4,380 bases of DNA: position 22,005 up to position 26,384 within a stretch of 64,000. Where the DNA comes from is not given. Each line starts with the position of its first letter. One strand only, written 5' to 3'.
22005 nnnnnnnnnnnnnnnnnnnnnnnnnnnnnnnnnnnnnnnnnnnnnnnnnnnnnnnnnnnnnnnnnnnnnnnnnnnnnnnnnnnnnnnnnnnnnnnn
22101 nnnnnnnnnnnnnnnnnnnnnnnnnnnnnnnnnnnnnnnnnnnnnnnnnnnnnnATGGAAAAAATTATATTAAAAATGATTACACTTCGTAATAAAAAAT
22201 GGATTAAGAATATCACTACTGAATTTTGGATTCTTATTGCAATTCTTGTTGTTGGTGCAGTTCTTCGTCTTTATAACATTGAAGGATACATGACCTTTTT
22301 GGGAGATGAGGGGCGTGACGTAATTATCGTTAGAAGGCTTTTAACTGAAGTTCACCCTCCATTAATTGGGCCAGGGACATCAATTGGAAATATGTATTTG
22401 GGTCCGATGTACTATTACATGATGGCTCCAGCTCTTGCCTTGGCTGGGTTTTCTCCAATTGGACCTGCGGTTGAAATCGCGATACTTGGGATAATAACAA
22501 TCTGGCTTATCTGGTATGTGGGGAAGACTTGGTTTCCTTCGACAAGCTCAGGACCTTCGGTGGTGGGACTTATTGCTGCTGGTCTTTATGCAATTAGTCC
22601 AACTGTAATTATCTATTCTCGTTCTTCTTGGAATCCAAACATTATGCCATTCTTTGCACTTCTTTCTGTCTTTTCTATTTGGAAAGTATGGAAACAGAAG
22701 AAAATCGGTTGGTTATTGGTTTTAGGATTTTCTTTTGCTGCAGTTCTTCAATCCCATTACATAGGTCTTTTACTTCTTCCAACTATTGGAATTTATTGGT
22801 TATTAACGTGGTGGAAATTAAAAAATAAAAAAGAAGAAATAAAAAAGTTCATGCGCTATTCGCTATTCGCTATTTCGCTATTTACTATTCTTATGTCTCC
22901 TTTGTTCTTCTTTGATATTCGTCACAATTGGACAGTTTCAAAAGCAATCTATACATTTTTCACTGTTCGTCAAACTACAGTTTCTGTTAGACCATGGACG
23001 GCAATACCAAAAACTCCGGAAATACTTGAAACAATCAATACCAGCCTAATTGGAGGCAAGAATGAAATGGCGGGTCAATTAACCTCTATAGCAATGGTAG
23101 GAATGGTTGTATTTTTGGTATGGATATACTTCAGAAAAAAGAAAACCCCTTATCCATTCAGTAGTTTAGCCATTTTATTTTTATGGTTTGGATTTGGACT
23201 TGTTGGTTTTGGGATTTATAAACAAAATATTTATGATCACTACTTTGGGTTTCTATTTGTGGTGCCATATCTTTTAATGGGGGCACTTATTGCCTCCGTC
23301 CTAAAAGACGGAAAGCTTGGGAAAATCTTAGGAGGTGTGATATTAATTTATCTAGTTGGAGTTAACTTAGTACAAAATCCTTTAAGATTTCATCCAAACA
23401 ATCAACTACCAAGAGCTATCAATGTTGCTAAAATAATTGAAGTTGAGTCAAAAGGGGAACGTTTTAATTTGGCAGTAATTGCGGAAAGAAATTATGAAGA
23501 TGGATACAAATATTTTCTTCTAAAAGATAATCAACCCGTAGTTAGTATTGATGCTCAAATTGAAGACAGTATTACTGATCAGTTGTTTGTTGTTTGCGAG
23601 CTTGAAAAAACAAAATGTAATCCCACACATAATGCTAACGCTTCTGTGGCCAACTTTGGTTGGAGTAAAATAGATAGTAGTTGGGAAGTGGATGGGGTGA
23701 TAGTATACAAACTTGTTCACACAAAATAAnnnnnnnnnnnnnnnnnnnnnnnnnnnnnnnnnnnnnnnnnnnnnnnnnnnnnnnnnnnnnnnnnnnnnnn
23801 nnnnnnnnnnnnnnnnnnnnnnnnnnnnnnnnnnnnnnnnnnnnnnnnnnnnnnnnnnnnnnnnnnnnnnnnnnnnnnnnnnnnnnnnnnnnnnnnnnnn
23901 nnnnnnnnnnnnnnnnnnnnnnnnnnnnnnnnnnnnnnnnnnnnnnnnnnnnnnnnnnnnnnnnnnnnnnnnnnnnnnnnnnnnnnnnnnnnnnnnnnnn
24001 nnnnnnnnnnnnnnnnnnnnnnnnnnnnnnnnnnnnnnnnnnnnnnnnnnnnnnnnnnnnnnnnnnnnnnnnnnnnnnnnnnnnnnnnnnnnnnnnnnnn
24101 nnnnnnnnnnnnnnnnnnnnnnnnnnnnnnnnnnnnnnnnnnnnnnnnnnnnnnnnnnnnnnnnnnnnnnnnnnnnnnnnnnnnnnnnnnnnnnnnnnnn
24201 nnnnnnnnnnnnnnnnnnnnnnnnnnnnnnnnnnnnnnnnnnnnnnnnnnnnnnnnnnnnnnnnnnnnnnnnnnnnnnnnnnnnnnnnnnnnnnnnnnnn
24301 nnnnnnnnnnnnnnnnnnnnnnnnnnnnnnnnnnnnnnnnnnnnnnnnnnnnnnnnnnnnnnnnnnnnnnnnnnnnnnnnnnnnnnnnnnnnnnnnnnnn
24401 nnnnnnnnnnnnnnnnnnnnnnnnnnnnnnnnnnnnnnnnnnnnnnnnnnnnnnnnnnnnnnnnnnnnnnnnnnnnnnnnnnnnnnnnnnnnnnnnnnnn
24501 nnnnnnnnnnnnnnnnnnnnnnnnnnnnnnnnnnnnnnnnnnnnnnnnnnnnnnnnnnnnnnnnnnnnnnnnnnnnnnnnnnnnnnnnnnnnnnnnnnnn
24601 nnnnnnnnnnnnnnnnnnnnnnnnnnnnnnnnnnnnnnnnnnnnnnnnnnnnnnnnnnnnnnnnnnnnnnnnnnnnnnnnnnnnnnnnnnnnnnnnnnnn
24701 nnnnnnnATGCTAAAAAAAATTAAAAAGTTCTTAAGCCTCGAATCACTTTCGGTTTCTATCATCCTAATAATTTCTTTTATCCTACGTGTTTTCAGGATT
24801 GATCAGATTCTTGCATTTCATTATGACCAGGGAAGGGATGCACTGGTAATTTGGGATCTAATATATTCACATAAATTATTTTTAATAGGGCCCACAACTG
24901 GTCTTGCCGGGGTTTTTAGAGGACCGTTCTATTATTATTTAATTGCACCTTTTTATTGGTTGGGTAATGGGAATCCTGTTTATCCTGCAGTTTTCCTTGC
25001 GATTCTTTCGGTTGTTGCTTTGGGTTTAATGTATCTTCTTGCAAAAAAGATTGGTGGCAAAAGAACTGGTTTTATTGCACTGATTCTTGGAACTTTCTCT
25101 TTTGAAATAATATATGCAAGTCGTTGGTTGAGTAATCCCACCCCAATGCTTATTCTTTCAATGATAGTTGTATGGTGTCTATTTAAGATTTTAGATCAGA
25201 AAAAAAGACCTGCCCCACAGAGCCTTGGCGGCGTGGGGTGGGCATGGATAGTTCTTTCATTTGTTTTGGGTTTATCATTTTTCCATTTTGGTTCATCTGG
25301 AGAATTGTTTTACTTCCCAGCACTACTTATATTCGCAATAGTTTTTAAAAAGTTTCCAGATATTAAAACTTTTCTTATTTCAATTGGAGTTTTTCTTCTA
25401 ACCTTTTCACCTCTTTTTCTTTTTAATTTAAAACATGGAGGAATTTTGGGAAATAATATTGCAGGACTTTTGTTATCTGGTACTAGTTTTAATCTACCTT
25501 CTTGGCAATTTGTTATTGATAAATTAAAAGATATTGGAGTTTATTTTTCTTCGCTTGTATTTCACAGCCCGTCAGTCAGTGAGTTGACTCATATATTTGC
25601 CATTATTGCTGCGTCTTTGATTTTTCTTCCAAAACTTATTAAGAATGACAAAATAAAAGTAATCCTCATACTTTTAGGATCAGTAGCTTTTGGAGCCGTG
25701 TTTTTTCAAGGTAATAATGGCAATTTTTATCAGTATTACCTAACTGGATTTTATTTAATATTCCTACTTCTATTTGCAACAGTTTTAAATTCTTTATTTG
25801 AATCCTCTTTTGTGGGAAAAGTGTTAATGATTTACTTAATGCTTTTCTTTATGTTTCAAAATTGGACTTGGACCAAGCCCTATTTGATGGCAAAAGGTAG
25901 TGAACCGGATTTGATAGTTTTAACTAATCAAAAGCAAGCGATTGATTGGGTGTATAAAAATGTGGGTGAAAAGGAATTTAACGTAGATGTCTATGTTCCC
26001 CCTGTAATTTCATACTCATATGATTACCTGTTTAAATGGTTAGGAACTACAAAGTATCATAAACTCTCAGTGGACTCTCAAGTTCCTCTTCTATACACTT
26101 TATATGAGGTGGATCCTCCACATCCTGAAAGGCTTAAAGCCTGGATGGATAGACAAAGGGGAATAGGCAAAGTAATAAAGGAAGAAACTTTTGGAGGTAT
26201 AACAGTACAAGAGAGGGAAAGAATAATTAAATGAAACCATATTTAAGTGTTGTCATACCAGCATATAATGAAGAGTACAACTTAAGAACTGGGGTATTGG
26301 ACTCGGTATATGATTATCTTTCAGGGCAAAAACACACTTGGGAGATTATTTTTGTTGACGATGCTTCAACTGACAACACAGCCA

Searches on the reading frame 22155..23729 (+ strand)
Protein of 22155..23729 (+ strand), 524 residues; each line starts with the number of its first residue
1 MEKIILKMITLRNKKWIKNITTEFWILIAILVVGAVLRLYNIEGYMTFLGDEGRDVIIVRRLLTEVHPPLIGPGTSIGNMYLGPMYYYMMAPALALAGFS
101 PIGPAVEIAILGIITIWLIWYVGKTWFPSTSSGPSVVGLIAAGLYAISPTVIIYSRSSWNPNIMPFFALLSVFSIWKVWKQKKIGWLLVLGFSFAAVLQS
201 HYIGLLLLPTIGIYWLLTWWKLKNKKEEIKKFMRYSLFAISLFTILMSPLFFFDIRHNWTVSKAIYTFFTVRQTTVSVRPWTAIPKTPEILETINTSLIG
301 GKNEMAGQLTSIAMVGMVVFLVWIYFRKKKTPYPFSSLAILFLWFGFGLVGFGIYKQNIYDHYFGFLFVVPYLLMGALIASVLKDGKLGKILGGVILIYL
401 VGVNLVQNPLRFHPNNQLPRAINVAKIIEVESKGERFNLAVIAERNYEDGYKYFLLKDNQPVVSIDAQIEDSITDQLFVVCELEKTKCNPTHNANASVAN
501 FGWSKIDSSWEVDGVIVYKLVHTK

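Call 3: search_protein_families(library=pfam, proteins=[window:22155-23729:+], max_evalue=0.01)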
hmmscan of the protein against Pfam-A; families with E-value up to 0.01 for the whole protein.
window:22155-23729:+ (524 aa): 2 families
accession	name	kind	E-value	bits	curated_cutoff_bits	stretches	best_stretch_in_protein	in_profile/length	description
PF13231.12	PMT_2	-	9.9e-10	39.3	26.1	1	84-242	4-153/160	Dolichyl-phosphate-mannose-protein mannosyltransferase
PF02366.24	PMT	-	0.00032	20.8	22.7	1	132-247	108-228/245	Dolichyl-phosphate-mannose-protein mannosyltransferase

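Call 27: search_protein_families(library=ncbifam, proteins=[window:22155-23729:+], max_evalue=0.01)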
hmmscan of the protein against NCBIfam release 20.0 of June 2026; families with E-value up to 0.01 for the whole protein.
window:22155-23729:+ (524 aa): 1 family
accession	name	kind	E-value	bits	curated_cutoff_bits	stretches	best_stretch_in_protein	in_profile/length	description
TIGR03663.1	TIGR03663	subfamily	2.1e-10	40.2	126.25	1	27-388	4-345/435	flippase activity-associated protein Agl23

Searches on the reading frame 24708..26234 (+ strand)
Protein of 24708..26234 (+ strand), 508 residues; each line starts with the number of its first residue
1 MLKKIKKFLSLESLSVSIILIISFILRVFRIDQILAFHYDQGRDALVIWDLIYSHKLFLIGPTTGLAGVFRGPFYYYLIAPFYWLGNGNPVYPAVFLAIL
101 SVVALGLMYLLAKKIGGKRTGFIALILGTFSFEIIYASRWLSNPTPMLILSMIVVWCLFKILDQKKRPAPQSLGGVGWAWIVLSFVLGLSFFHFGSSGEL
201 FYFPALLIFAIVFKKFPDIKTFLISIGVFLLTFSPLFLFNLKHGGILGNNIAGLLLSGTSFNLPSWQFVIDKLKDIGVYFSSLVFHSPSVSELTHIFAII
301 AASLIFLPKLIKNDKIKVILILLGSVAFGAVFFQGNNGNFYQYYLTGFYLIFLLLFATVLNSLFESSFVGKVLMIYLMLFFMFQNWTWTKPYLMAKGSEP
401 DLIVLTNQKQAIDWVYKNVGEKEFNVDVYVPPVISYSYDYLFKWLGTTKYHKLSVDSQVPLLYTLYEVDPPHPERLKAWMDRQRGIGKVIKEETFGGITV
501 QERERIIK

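Call 3: search_protein_families(library=pfam, proteins=[window:24708-26234:+], max_evalue=0.01)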
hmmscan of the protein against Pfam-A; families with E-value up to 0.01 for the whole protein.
window:24708-26234:+ (508 aa): 1 family
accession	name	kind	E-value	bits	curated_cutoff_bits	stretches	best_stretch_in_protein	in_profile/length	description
PF13231.12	PMT_2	-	1.3e-06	29.2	26.1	1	72-236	3-157/160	Dolichyl-phosphate-mannose-protein mannosyltransferase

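Call 27: search_protein_families(library=ncbifam, proteins=[window:24708-26234:+], max_evalue=0.01)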
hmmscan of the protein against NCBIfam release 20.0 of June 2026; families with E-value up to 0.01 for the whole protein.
window:24708-26234:+ (508 aa): 1 family
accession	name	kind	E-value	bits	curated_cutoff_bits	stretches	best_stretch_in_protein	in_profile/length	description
TIGR03663.1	TIGR03663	subfamily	7.1e-07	28.6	126.25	1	15-180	3-148/435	flippase activity-associated protein Agl23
